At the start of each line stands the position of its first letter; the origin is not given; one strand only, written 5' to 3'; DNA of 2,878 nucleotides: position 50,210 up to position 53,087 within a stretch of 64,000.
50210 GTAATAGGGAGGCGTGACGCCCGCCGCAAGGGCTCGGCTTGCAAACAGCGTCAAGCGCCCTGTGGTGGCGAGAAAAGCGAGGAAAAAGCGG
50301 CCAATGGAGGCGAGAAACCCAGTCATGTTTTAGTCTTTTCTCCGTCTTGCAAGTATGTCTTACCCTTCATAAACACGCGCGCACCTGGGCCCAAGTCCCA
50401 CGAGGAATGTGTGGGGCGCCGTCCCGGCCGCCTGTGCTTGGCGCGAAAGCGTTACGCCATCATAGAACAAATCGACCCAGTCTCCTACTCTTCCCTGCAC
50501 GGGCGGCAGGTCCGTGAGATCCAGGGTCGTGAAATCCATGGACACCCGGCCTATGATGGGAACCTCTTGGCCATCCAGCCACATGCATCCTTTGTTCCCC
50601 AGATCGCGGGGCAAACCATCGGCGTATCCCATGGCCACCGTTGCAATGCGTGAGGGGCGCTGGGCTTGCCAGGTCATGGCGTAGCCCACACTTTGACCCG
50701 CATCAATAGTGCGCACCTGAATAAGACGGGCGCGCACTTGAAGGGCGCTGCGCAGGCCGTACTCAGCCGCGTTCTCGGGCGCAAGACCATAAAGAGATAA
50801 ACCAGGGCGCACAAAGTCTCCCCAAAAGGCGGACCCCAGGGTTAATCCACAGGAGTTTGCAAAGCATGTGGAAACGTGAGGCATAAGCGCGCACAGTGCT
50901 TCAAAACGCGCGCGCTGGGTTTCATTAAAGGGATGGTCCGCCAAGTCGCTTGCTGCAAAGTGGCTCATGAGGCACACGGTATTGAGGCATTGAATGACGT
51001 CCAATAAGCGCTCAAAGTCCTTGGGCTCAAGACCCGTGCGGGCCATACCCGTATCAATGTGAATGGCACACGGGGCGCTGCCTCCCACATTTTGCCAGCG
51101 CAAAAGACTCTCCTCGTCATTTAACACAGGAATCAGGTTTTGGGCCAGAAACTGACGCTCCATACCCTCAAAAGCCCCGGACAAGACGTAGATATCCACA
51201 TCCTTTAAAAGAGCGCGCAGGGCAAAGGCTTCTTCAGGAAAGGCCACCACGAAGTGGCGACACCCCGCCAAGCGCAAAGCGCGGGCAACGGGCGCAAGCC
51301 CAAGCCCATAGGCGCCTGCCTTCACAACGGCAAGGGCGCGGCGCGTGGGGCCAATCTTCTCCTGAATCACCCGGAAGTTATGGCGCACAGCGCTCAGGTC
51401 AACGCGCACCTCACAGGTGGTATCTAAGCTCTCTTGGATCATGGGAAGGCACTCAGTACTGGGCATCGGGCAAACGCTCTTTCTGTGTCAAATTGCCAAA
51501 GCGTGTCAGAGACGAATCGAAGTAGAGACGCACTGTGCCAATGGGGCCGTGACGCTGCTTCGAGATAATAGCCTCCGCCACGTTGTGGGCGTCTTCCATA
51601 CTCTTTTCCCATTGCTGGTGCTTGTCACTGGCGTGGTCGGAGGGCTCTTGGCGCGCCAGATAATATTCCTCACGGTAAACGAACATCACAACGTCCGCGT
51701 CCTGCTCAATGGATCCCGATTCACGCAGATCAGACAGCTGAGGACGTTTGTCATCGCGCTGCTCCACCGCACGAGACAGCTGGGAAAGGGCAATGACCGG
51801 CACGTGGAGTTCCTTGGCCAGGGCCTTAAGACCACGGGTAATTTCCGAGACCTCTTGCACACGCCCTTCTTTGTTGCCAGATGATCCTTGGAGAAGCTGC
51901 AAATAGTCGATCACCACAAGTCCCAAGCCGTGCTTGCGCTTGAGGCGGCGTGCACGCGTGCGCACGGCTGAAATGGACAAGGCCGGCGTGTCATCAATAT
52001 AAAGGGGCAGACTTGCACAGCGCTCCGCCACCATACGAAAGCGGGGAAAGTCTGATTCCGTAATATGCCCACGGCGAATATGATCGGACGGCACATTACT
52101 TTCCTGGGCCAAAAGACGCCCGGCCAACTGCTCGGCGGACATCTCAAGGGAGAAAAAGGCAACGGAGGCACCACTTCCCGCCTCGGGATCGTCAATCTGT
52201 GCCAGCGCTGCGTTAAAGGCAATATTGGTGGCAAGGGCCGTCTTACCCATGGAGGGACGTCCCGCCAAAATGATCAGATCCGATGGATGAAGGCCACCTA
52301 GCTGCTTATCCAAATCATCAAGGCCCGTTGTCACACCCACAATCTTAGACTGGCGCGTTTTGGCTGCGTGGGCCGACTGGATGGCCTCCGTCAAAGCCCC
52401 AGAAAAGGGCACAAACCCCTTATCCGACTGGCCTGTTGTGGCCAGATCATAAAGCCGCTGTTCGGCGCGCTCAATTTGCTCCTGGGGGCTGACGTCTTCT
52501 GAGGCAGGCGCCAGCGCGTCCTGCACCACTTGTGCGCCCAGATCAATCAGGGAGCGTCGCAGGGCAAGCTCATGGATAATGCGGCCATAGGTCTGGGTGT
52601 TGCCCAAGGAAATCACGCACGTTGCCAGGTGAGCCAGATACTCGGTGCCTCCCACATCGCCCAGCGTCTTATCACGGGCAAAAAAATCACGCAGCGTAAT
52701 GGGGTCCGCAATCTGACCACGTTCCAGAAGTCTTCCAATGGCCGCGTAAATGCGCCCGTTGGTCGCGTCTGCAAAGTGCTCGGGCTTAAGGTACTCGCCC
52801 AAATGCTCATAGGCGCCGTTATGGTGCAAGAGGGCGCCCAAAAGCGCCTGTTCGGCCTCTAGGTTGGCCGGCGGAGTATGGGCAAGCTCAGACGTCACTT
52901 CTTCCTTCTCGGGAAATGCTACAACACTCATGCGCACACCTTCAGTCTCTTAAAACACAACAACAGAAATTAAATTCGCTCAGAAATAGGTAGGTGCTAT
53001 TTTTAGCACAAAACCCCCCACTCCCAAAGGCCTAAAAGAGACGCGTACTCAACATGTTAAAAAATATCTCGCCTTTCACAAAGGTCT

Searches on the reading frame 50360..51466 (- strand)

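Call 72: search_protein_families(library=pfam, proteins=[window:50360-51466:-], max_evalue=0.00001)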
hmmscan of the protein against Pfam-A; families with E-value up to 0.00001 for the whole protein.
window:50360-51466:- (368 aa): 2 families
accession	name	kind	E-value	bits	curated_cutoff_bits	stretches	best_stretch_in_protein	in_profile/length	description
PF01168.26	Ala_racemase_N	-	1e-48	166.4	24.1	1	22-230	1-220/220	Alanine racemase, N-terminal domain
PF00842.27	Ala_racemase_C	-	2.4e-36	124.5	25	1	242-366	2-127/127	Alanine racemase, C-terminal domain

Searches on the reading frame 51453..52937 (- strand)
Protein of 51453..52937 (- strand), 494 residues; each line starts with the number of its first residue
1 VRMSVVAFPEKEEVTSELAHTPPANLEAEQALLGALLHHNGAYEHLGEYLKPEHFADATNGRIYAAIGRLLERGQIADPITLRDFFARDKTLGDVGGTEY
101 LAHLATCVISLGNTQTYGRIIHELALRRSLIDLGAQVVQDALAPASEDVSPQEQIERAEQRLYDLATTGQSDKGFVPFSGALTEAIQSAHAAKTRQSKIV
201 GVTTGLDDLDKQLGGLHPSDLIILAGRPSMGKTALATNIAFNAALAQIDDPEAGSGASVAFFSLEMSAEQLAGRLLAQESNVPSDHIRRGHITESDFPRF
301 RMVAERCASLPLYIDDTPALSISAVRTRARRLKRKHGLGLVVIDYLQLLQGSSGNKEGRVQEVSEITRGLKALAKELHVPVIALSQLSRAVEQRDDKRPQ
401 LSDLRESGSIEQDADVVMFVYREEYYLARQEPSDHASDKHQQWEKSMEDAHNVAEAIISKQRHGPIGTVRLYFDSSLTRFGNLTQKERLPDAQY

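Call 72: search_protein_families(library=pfam, proteins=[window:51453-52937:-], max_evalue=0.00001)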
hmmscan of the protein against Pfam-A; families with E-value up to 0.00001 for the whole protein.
window:51453-52937:- (494 aa): 3 families
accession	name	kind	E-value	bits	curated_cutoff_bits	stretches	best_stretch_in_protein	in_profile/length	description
PF03796.21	DnaB_C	-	4.2e-106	354.4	27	1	201-482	1-255/255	DnaB-like helicase C terminal domain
PF00772.26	DnaB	-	4.5e-26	91.3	23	1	22-123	2-103/103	DnaB-like helicase N terminal domain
PF13481.12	AAA_25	-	9.3e-16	58.5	27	1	205-386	18-189/195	AAA domain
